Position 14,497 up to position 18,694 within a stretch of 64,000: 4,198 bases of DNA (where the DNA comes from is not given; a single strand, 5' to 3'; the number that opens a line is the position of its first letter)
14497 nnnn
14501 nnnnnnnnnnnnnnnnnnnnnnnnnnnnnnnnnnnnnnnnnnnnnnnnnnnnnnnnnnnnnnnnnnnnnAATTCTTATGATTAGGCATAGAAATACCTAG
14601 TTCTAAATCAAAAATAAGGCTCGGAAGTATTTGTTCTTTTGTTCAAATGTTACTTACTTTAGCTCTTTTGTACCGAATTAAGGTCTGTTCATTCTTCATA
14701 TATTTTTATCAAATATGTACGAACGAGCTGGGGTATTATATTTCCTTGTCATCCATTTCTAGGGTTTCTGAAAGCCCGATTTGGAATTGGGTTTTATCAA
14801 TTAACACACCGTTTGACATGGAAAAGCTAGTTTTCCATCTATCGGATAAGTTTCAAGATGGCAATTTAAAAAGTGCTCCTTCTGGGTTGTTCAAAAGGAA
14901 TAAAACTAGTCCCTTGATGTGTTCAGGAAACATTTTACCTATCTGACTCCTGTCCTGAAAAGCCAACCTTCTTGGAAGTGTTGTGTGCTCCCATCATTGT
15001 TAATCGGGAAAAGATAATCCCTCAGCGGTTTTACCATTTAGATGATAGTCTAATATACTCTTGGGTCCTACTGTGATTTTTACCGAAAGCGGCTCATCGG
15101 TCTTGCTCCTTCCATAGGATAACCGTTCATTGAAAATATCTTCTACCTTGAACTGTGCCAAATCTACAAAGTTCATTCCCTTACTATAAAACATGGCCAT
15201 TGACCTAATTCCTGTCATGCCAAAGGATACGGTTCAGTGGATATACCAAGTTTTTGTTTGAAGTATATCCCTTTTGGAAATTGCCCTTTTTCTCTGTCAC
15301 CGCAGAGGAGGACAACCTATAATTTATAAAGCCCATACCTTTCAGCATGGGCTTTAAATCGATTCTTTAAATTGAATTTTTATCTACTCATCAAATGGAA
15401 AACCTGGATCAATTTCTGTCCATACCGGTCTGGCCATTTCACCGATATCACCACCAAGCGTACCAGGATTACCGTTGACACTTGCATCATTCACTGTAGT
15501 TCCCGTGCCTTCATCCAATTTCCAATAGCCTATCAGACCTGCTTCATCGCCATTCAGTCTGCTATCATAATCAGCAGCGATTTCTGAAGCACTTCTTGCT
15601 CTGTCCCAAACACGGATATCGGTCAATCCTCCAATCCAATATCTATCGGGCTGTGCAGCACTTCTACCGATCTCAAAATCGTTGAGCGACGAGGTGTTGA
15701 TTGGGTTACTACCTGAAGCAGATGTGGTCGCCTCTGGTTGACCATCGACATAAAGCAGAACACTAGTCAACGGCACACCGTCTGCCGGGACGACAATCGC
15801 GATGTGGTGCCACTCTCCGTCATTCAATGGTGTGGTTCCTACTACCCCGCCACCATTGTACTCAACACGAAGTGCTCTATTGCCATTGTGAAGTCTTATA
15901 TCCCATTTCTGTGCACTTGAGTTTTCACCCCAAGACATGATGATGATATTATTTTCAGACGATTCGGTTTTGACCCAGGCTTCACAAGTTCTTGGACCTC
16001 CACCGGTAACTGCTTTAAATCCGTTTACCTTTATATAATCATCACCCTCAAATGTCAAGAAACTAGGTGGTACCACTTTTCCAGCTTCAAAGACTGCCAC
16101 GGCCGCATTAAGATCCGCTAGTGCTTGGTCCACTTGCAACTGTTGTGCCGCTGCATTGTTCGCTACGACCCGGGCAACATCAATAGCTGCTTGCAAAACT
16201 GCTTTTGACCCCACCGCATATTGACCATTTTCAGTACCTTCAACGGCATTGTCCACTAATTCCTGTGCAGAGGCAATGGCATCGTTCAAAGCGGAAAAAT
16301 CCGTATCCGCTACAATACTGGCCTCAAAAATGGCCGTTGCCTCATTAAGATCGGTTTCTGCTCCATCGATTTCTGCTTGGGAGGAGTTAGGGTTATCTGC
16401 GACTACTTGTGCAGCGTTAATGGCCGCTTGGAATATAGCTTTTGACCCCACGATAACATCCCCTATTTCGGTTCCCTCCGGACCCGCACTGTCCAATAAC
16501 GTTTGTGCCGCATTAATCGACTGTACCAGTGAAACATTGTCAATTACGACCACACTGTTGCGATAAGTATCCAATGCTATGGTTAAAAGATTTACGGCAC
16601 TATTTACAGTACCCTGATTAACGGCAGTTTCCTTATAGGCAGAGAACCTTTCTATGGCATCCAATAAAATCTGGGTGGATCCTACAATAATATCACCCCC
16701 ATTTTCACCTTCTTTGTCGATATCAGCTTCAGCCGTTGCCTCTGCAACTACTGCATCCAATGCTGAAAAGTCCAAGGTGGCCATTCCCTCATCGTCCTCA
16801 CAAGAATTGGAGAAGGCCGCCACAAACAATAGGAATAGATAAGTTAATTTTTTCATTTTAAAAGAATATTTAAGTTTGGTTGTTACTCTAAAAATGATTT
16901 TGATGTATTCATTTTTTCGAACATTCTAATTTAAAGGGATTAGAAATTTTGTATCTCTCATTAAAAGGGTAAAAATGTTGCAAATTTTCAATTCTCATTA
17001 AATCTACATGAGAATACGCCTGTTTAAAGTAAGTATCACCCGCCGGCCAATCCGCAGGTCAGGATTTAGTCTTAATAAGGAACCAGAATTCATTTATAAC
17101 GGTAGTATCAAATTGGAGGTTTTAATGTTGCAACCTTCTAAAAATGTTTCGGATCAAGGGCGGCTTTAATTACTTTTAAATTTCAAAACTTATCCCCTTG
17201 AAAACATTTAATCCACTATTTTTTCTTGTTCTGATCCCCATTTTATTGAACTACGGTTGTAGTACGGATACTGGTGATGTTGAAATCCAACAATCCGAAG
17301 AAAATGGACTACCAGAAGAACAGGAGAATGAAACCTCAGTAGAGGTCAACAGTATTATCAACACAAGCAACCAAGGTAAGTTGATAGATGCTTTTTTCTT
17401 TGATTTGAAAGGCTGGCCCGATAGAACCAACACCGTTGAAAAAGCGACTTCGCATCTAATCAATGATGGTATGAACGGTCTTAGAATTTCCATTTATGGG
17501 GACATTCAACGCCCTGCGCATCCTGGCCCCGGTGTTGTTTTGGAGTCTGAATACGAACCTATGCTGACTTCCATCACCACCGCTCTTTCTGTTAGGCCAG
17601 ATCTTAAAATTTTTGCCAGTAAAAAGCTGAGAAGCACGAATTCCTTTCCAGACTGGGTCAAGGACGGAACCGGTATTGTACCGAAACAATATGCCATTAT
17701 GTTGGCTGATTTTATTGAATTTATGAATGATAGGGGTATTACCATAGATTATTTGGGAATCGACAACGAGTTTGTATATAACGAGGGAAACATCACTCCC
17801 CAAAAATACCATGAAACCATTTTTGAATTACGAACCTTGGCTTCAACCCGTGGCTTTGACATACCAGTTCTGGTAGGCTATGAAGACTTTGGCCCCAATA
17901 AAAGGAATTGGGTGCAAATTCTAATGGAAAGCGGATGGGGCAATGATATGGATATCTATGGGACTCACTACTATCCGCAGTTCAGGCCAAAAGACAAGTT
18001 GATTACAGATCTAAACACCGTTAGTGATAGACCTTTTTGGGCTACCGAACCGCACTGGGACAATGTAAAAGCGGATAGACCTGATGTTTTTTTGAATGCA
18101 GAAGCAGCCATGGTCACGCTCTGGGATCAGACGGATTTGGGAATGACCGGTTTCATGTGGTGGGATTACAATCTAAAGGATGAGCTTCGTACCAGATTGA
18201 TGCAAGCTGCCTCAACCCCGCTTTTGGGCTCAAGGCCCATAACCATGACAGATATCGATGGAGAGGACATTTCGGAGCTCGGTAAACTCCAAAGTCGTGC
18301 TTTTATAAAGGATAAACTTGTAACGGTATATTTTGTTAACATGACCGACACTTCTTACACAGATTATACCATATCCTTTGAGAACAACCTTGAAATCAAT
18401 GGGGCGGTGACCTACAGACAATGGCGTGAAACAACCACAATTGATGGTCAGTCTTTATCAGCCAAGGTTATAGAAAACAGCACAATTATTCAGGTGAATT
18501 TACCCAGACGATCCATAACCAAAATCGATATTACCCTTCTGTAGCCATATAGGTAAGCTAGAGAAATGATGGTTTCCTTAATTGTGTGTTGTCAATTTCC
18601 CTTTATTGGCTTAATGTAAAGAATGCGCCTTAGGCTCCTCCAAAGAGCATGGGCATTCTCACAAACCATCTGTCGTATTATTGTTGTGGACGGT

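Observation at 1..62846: Large PUL that appears built for sulfated beta-L-arabinopyranan/galactan of green algae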

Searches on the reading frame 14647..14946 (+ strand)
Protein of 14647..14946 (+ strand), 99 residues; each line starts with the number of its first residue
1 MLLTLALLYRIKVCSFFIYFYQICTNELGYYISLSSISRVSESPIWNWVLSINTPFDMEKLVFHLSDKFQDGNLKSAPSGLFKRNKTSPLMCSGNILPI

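Call 100: search_protein_families(library=pfam, proteins=[window:14647-14946:+], max_evalue=1)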
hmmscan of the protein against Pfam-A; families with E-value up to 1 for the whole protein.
window:14647-14946:+ (99 aa): 0 families

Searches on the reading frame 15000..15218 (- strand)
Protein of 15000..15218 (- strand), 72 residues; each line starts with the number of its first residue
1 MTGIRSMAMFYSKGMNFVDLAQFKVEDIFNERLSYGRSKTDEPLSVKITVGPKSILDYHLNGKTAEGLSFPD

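Call 100: search_protein_families(library=pfam, proteins=[window:15000-15218:-], max_evalue=1)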
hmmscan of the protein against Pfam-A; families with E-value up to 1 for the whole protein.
window:15000-15218:- (72 aa): 1 family
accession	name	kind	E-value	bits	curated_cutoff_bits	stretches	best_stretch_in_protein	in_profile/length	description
PF22658.2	YycE-like_N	-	0.21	12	27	1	5-28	11-34/52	YycE-like N-terminal domain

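Call 102: search_protein_families(library=phrogs, proteins=[window:15000-15218:-], max_evalue=1)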
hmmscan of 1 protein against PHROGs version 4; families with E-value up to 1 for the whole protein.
window:15000-15218:- (72 aa): 0 families

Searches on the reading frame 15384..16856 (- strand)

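Call 6: search_protein_families(library=pfam, proteins=[window:15384-16856:-], max_evalue=0.001)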
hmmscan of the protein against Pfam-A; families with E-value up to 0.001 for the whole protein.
window:15384-16856:- (490 aa): 3 families
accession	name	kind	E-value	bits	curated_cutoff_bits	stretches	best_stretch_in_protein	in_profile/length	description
PF13385.13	Laminin_G_3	-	5.9e-25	88.6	27.6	1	270-427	2-151/151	Concanavalin A-like lectin/glucanases superfamily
PF07554.19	FIVAR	-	5e-09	37.1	29.2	1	112-174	7-67/71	FIVAR domain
PF02210.31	Laminin_G_2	-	1.8e-05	25.7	22.9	1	306-411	10-99/126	Laminin G domain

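Call 15: search_protein_families(library=ncbifam, proteins=[window:15384-16856:-], max_evalue=0.01)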
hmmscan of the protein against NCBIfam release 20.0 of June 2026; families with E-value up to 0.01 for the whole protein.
window:15384-16856:- (490 aa): 2 families
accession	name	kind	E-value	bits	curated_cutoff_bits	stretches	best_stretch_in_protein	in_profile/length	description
NF047897.1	LctobiosidLnbX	equivalog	7.9e-05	20.7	2500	1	201-261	1425-1484/1498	lacto-N-biosidase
NF046019.1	ZmpB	exception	0.0059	13.8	3000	1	74-254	451-605/1969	zinc metalloprotease B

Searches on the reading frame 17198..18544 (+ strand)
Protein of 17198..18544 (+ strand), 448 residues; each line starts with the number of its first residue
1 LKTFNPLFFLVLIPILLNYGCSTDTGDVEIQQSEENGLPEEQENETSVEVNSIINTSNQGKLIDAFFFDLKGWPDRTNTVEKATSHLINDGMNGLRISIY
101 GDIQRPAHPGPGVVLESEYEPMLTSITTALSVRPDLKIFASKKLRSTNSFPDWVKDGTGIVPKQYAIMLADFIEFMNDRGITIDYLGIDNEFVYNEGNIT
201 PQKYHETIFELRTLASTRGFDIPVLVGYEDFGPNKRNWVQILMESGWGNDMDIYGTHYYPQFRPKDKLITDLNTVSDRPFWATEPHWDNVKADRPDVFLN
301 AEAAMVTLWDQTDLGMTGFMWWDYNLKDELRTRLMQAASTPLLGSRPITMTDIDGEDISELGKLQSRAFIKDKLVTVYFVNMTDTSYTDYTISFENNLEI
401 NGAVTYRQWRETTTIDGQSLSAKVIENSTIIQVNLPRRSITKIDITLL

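Call 6: search_protein_families(library=pfam, proteins=[window:17198-18544:+], max_evalue=0.001)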
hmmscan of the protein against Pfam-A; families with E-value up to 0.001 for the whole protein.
window:17198-18544:+ (448 aa): 1 family
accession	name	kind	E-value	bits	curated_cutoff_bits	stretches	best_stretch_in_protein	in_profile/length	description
PF02057.21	Glyco_hydro_59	-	6.2e-05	22.9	27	1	149-291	98-227/294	Glycosyl hydrolase family 59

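Call 13: search_solved_structures(query=window:17198-18544:+, max_evalue=1)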
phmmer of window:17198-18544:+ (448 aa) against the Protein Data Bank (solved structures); distinct sequences matched with E-value up to 1: 1.
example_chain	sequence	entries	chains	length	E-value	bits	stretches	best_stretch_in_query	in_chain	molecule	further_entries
3r5a_A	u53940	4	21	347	0.85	11.7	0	348-392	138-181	Tetrahydrodipicolinate N-succinyletransferase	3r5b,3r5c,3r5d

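Call 15: search_protein_families(library=ncbifam, proteins=[window:17198-18544:+], max_evalue=0.01)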
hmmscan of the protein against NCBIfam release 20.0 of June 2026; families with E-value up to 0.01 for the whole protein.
window:17198-18544:+ (448 aa): 1 family
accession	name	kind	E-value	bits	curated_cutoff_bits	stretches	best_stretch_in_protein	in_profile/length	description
NF052681.1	EndoxylXynCBac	equivalog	0.0034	16.6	650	1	164-322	117-272/395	glucuronoarabinoxylan endo-1,4-beta-xylanase XynC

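Call 75: search_protein_families(library=pfam, proteins=[window:17198-18544:+], max_evalue=10)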
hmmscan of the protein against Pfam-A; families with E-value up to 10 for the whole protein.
window:17198-18544:+ (448 aa): 1 family
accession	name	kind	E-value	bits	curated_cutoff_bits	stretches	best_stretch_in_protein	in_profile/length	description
PF02057.21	Glyco_hydro_59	-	6.2e-05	22.9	27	1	149-291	98-227/294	Glycosyl hydrolase family 59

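Call 76: find_homologous_proteins(query=window:17198-18544:+, max_evalue=0.00001)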
Query window:17198-18544:+ (448 aa): 147 proteins with E <= 0.00001 among 4055 candidates; the best 120 are listed.
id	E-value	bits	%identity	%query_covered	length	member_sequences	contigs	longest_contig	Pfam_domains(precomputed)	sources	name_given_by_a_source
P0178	0.0e+0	1029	100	100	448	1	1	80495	-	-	-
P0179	1.8e-253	859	83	100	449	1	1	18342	-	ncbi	ncbi:MAG: hypothetical protein AAFX53_07400 [Bacteroidota bacterium]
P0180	9.8e-240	814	84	90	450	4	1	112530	-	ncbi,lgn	-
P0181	4.1e-145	502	53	98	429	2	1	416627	PF02057.22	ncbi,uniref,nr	ncbi:hypothetical protein [Snuella sedimenti]|uniref:Uncharacterized protein n=1 Tax=Snuella sedimen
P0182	5.1e-144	499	52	100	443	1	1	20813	-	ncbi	-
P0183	8.5e-144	498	52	96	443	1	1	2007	-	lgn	-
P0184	5.3e-143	495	52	98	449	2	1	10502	-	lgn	-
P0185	8.2e-143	495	52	99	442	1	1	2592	-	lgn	-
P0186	2.5e-142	493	53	98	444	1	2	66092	-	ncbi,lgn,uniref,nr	ncbi:O-Glycosyl hydrolase [Flavobacterium flevense]|uniref:Uncharacterized protein n=1 Tax=Flavobact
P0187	2.0e-141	490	56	90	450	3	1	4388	-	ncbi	-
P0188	2.1e-141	490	55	89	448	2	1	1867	PF02057.22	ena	-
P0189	1.3e-140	487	53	89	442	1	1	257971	-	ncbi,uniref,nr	ncbi:hypothetical protein [Lutibacter citreus]|uniref:hypothetical protein n=1 Tax=Lutibacter citreu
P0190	3.9e-139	483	54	96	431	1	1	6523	-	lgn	-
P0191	5.3e-137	476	53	96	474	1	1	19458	-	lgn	-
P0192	1.0e-136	475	56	87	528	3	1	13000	PF18962.8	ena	-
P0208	3.5e-113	397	48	87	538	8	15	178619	PF16341.11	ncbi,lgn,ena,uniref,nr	ncbi:DUF4971 domain-containing protein [Bacteroides sp.]|uniref:DUF4971 domain-containing protein n=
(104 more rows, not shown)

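Call 77: find_encoding_contigs(protein=P0180, flank=10000, max_places=2)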
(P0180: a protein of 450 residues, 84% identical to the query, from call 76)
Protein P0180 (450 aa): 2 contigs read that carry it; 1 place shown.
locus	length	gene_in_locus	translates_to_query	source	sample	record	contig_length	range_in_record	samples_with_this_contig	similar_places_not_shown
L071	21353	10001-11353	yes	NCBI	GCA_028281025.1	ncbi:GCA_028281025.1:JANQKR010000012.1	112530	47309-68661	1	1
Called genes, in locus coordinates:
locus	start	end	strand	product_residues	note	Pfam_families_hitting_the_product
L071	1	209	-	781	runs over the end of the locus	PF01315:Ald_Xan_dh_C, PF02738:MoCoBD_1, PF20256:MoCoBD_2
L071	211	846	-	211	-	PF00111:Fer2, PF01799:Fer2_2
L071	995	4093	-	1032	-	PF05140:ResB, PF01578:Cytochrom_C_asm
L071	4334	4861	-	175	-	PF12724:Flavodoxin_5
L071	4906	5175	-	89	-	-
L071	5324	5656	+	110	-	PF01022:HTH_5, PF12840:HTH_20 (weak)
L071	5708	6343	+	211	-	-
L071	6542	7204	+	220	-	PF00230:MIP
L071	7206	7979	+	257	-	PF00149:Metallophos, PF12850:Metallophos_2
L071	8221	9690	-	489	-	PF16342:DUF4972, PF07554:FIVAR (weak), PF13385:Laminin_G_3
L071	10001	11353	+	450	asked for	-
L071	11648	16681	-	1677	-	PF00041:fn3, PF18962:Por_Secre_tail (weak)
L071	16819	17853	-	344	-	PF04616:Glyco_hydro_43, PF22847:Glyco_hydro_43_rel (faint)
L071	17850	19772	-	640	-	PF00884:Sulfatase, PF16347:SGSH_C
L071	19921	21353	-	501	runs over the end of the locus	PF00884:Sulfatase, PF01663:Phosphodiest (weak), PF16347:SGSH_C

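Call 78: find_encoding_contigs(protein=P0208, flank=10000, max_places=2)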
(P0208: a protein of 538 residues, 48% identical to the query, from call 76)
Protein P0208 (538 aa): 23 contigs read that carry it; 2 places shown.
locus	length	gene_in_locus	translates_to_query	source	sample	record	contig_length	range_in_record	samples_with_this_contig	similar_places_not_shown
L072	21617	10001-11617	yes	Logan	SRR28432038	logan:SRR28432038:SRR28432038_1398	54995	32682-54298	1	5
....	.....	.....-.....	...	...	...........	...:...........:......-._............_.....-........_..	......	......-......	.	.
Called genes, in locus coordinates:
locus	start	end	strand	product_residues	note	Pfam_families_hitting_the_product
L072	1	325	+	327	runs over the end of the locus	PF04773:FecR, PF16344:FecR_C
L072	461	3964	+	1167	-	PF07660:STN, PF13620:CarboxypepD_reg, PF13715:CarbopepD_reg_2, PF07715:Plug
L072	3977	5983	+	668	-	PF14322:SusD-like_3, PF07980:SusD_RagB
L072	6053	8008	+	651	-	PF07944:Beta-AFase-like_GH127_cat, PF20736:Glyco_hydro127M, PF20737:Glyco_hydro127C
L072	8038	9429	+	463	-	PF00884:Sulfatase, PF01663:Phosphodiest (faint), PF02995:DUF229 (weak), PF16347:SGSH_C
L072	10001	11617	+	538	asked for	PF16341:DUF4971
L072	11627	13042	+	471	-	PF00884:Sulfatase, PF01663:Phosphodiest, PF16347:SGSH_C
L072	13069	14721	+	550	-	PF16341:DUF4971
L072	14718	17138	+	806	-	PF02837:Glyco_hydro_2_N, PF22666:Glyco_hydro_2_N2, PF00703:Glyco_hydro_2, PF02836:Glyco_hydro_2_C, PF16355:DUF4982, PF18565:Glyco_hydro2_C5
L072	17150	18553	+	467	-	PF00884:Sulfatase, PF01663:Phosphodiest (faint), PF16347:SGSH_C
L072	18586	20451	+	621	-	PF00884:Sulfatase, PF16347:SGSH_C (weak)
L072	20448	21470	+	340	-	PF04616:Glyco_hydro_43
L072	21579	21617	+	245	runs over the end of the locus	?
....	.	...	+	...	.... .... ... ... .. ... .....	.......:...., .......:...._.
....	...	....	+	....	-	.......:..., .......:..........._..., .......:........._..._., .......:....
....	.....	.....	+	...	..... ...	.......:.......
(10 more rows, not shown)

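Call 88: predict_structure(alignment_id=A3)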
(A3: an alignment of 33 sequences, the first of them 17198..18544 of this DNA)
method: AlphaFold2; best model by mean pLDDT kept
length: 448 residues; sequences in the alignment: 33
mean_pLDDT: 89.3   pTM: 0.84
mean pLDDT of the five models: 89.3, 89.1, 89.1, 88.6, 88.5
residues with pLDDT >= 90: 348; 70-90: 47; 50-70: 12; < 50: 41
segments of 3 or more residues with pLDDT < 50: 1-13, 17-44
pLDDT, mean of each block of 10 residues (from residue 1): 45 48 43 45 67 97 97 94 97 97 95 98 98 98 89 94 98 98 93 76 96 98 91 88 95 93 91 95 89 81 95 97 90 95 98 94 96 98 97 94 97 96 95 98 97
secondary structure, 60 per line:
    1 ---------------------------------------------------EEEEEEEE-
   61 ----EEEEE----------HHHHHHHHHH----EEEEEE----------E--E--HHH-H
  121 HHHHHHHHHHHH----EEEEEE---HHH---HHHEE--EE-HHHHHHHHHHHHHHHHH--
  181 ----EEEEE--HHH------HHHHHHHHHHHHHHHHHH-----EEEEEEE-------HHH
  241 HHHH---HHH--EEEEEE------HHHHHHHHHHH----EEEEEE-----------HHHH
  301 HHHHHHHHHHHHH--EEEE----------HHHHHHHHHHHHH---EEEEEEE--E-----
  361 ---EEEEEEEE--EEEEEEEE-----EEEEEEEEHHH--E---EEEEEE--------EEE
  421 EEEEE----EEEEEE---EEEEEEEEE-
elements in order: E52-59 E65-69 H80-89 E94-99 H120-132 E137-142 H162-178 E185-189 H201-218 E224-230 H238-244 E253-258 H265-275 E280-285 H297-313 E316-319 H330-342 E346-352 E364-371 E374-381 E387-394 E404-409 E418-425 E430-435 E439-447

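Call 90: fold_search(model_id=the predicted structure, library=pdb)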
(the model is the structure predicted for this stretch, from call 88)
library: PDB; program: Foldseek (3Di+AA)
matches with E <= 10: 1809; with E <= 0.001: 572
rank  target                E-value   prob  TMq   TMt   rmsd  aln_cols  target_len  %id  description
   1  3kl0_A                6.3e-23  1.00  0.64  0.71   4.8       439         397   18  Crystal structure of the glucuronoxylan xylanohydrolase XynC from Bacillus subtilis (released 2010-12-08)
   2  8vg9                  1.4e-22  1.00  0.63  0.70   4.7       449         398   17  Crystallographic structure of Ruminococcus champanellensis xylanase (RcXyn30A) (released 2024-12-25)
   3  3kl3_B                1.6e-22  1.00  0.64  0.72   4.6       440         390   17  Crystal structure of Ligand bound XynC (released 2010-12-08)
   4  3kl0_C                1.8e-22  1.00  0.62  0.70   5.1       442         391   17  Crystal structure of the glucuronoxylan xylanohydrolase XynC from Bacillus subtilis (released 2010-12-08)
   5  4fmv                  3.0e-22  1.00  0.64  0.73   4.7       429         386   15  Crystal Structure Analysis of a GH30 Endoxylanase from Clostridium papyrosolvens C71 (released 2013-06-19)
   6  3gtn_A                9.5e-22  1.00  0.62  0.69   5.0       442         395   16  Crystal Structure of XynC from Bacillus subtilis 168 (released 2009-04-28)
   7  3kl0_D                9.5e-22  1.00  0.62  0.70   5.5       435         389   17  Crystal structure of the glucuronoxylan xylanohydrolase XynC from Bacillus subtilis (released 2010-12-08)
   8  3kl3_C                1.4e-21  1.00  0.63  0.71   5.0       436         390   18  Crystal structure of Ligand bound XynC (released 2010-12-08)
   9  3gtn_B                1.7e-21  1.00  0.62  0.69   5.1       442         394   17  Crystal Structure of XynC from Bacillus subtilis 168 (released 2009-04-28)
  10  3kl3_A                2.0e-21  1.00  0.64  0.73   4.6       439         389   17  Crystal structure of Ligand bound XynC (released 2010-12-08)
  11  4qaw_H                2.1e-21  1.00  0.61  0.52   5.2       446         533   17  Structure of modular Xyn30D from Paenibacillus barcinonensis (released 2014-10-08)
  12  4qaw_A                2.2e-21  1.00  0.60  0.52   5.2       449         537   18  Structure of modular Xyn30D from Paenibacillus barcinonensis (released 2014-10-08)
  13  6m5z_A                2.8e-21  1.00  0.62  0.64   5.2       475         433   16  Catalytic domain of GH30 xylanase C from Talaromyces cellulolyticus (released 2021-01-20)
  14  3kl3_D                4.3e-21  1.00  0.62  0.74   4.7       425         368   17  Crystal structure of Ligand bound XynC (released 2010-12-08)
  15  4qaw_B                5.9e-21  1.00  0.62  0.53   4.8       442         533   18  Structure of modular Xyn30D from Paenibacillus barcinonensis (released 2014-10-08)
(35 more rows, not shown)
